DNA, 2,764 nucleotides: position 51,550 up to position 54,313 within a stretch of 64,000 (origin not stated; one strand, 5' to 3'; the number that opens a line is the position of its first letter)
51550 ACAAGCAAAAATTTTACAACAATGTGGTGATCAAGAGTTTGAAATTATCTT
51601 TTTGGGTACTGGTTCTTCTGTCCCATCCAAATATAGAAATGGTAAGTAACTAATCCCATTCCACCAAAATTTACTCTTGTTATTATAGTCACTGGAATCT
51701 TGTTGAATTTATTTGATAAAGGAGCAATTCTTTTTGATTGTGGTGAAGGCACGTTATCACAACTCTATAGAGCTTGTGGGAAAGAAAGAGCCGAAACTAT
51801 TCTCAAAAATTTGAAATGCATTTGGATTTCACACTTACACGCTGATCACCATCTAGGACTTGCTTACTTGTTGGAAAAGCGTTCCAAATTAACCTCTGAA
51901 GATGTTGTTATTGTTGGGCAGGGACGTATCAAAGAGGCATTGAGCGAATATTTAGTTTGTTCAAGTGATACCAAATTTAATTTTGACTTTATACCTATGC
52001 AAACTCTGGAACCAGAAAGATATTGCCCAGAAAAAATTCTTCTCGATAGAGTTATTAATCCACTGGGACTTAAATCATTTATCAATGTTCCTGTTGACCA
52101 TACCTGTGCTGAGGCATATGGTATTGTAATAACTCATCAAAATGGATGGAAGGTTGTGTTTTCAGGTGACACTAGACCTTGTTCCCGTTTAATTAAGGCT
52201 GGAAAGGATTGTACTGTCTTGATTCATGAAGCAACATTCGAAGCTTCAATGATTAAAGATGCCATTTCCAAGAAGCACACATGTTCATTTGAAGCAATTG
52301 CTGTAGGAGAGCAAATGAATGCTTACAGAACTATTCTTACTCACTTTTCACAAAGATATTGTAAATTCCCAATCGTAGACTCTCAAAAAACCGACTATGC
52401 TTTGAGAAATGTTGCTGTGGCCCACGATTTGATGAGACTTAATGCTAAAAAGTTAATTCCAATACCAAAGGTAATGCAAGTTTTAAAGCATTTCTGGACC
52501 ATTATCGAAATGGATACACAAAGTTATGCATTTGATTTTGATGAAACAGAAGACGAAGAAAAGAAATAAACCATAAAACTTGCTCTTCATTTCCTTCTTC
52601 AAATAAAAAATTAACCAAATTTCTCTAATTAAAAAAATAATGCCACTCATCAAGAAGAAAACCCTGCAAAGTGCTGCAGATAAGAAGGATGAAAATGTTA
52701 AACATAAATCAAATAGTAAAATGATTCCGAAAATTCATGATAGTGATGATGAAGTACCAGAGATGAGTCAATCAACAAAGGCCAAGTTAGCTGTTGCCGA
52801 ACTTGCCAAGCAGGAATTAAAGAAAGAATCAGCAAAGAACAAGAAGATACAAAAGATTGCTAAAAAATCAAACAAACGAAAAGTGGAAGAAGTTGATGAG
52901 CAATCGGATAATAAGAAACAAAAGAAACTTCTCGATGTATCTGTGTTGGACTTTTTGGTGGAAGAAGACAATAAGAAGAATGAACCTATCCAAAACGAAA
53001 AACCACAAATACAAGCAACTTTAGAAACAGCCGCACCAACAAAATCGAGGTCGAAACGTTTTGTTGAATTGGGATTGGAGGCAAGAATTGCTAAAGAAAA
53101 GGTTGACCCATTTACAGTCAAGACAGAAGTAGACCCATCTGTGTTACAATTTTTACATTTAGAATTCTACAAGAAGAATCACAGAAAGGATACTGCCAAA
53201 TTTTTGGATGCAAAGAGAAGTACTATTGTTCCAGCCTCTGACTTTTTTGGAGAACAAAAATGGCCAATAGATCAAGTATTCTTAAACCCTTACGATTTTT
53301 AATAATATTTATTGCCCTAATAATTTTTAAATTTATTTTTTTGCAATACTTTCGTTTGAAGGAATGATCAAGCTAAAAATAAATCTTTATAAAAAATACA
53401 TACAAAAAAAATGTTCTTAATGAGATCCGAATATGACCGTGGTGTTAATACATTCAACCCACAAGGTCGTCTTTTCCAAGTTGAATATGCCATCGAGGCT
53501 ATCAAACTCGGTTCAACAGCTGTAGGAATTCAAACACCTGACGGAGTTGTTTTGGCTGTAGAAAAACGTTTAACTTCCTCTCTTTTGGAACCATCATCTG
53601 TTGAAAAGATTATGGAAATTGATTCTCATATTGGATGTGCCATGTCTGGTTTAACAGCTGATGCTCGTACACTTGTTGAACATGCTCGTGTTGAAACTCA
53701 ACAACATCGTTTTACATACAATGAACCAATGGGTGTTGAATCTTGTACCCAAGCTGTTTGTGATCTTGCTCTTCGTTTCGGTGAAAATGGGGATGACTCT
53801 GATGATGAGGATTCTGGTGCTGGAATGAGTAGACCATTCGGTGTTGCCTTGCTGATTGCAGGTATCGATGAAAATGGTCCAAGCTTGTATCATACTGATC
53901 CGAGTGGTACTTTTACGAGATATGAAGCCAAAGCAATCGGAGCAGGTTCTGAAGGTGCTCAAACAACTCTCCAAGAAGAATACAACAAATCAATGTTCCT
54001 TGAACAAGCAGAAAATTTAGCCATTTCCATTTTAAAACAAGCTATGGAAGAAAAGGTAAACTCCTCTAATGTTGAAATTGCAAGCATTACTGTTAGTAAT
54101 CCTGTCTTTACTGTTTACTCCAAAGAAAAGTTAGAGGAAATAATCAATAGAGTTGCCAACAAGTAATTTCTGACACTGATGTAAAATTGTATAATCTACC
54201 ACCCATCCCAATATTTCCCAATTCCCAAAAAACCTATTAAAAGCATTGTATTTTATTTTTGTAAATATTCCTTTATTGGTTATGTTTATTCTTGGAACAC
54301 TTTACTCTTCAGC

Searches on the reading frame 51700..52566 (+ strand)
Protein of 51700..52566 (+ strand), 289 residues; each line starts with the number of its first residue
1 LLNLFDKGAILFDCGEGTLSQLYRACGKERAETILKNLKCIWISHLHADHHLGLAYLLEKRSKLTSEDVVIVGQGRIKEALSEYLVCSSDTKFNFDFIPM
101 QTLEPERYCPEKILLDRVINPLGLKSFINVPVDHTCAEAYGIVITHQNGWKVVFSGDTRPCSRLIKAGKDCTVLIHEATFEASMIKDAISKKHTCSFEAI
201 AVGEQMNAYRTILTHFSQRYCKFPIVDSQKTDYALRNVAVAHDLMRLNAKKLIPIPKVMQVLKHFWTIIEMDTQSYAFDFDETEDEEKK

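Call 42: search_protein_families(library=pfam, max_evalue=0.00001, proteins=[window:51700-52566:+])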
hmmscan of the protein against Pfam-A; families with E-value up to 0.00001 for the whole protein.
window:51700-52566:+ (289 aa): 2 families
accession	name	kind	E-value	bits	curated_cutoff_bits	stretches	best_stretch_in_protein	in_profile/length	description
PF12706.13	Lactamase_B_2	-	1.5e-13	51.3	27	1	10-216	3-200/200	Beta-lactamase superfamily domain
PF00753.33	Lactamase_B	-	1.1e-07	32.4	22.7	1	6-62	14-68/196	Metallo-beta-lactamase superfamily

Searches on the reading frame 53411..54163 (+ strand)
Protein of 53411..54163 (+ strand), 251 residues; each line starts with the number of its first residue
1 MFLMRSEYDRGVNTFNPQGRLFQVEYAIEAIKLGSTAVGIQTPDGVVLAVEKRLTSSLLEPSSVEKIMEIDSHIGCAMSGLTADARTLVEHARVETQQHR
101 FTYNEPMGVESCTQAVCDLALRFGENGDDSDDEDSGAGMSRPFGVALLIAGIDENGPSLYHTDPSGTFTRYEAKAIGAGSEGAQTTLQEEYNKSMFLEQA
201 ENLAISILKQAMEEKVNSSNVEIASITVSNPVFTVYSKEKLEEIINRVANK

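Call 42: search_protein_families(library=pfam, max_evalue=0.00001, proteins=[window:53411-54163:+])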
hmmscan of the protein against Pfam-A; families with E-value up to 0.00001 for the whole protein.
window:53411-54163:+ (251 aa): 2 families
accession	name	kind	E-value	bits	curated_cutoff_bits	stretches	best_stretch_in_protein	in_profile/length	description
PF00227.31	Proteasome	-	2.1e-56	191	22.4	1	32-226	2-189/189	Proteasome subunit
PF10584.14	Proteasome_A_N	-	9.1e-13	48.1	27.7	1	8-30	1-23/23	Proteasome subunit A N-terminal signature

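Call 50: list_cluster_members(proteins=[window:53411-54163:+, window:42257-43156:+, window:8541-9566:-, window:54305-55441:-, window:58151-59326:+, window:48804-49664:+, window:33881-35242:-, window:46672-48627:-, window:56189-58093:+, window:3156-4994:+])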
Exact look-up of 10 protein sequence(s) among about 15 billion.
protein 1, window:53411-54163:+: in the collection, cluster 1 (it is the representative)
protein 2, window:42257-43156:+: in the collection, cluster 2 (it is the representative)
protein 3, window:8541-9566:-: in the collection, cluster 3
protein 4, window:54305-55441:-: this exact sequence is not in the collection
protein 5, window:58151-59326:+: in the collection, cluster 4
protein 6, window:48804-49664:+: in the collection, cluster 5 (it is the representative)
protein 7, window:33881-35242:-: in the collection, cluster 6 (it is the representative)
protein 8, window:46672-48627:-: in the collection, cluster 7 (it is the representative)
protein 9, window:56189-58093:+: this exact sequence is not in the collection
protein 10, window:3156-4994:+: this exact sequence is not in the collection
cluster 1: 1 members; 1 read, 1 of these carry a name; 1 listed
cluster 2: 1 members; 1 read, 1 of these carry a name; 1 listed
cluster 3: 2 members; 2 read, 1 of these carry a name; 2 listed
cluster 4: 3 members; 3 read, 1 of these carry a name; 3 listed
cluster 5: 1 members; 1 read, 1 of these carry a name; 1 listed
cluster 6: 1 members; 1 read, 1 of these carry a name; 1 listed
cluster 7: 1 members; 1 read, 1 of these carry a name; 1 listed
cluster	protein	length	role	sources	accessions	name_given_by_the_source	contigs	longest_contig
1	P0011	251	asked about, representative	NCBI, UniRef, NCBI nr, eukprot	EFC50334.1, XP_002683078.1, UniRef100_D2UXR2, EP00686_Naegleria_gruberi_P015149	proteasome subunit alpha type 5 [Naegleria gruberi] | Proteasome subunit alpha type 5 n=1 Tax=Naegleria gruberi TaxID=5762 RepID=D2UXR2_NAEGR | XP_002683078.1 proteasome subunit alpha type 5 [Naegleria gruberi strain NEG-M]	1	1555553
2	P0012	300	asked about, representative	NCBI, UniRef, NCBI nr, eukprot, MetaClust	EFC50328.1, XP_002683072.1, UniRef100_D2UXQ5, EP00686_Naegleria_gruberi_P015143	transcription initiation factor IIF, beta subunit [Naegleria gruberi] | Transcription initiation factor IIF, beta subunit n=1 Tax=Naegleria gruberi TaxID=5762 ... | XP_002683072.1 transcription initiation factor IIF, beta subunit [Naegleria gruberi ...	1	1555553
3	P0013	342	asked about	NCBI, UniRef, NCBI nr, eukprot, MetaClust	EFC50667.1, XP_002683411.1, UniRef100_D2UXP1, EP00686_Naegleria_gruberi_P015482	brix domain-containing protein [Naegleria gruberi] | Ribosome production factor 2 homolog n=1 Tax=Naegleria gruberi TaxID=5762 ... | XP_002683411.1 brix domain-containing protein [Naegleria gruberi strain NEG-M]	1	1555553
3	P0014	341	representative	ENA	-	-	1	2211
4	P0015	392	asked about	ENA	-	-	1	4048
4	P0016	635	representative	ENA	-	-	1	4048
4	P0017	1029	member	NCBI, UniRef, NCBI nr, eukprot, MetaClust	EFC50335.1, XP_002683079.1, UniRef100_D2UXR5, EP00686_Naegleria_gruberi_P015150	metalloprotease [Naegleria gruberi] | Presequence protease, mitochondrial n=1 Tax=Naegleria gruberi TaxID=5762 ... | XP_002683079.1 metalloprotease [Naegleria gruberi strain NEG-M]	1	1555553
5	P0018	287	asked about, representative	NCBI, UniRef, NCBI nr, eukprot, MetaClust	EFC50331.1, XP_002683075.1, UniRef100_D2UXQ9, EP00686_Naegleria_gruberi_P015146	predicted protein [Naegleria gruberi] | Predicted protein n=1 Tax=Naegleria gruberi TaxID=5762 RepID=D2UXQ9_NAEGR | uncharacterized protein NAEGRDRAFT_61210 [Naegleria gruberi]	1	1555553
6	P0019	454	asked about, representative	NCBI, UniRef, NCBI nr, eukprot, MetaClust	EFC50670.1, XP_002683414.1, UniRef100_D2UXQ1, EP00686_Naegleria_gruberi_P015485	hypothetical protein NAEGRDRAFT_77699 [Naegleria gruberi] | Uncharacterized protein n=1 Tax=Naegleria gruberi TaxID=5762 RepID=D2UXQ1_NAEGR | uncharacterized protein NAEGRDRAFT_77699 [Naegleria gruberi]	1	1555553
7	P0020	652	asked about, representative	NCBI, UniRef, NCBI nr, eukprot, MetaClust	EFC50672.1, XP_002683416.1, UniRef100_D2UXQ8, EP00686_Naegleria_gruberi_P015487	hypothetical protein NAEGRDRAFT_77701 [Naegleria gruberi] | Uncharacterized protein n=1 Tax=Naegleria gruberi TaxID=5762 RepID=D2UXQ8_NAEGR | uncharacterized protein NAEGRDRAFT_77701 [Naegleria gruberi]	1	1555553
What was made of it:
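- Tried and rejected: All were dropped once exact protein matches identified N. gruberi (call 50).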

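Call 52: find_encoding_contigs(protein=P0019, flank=10000, max_places=3)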
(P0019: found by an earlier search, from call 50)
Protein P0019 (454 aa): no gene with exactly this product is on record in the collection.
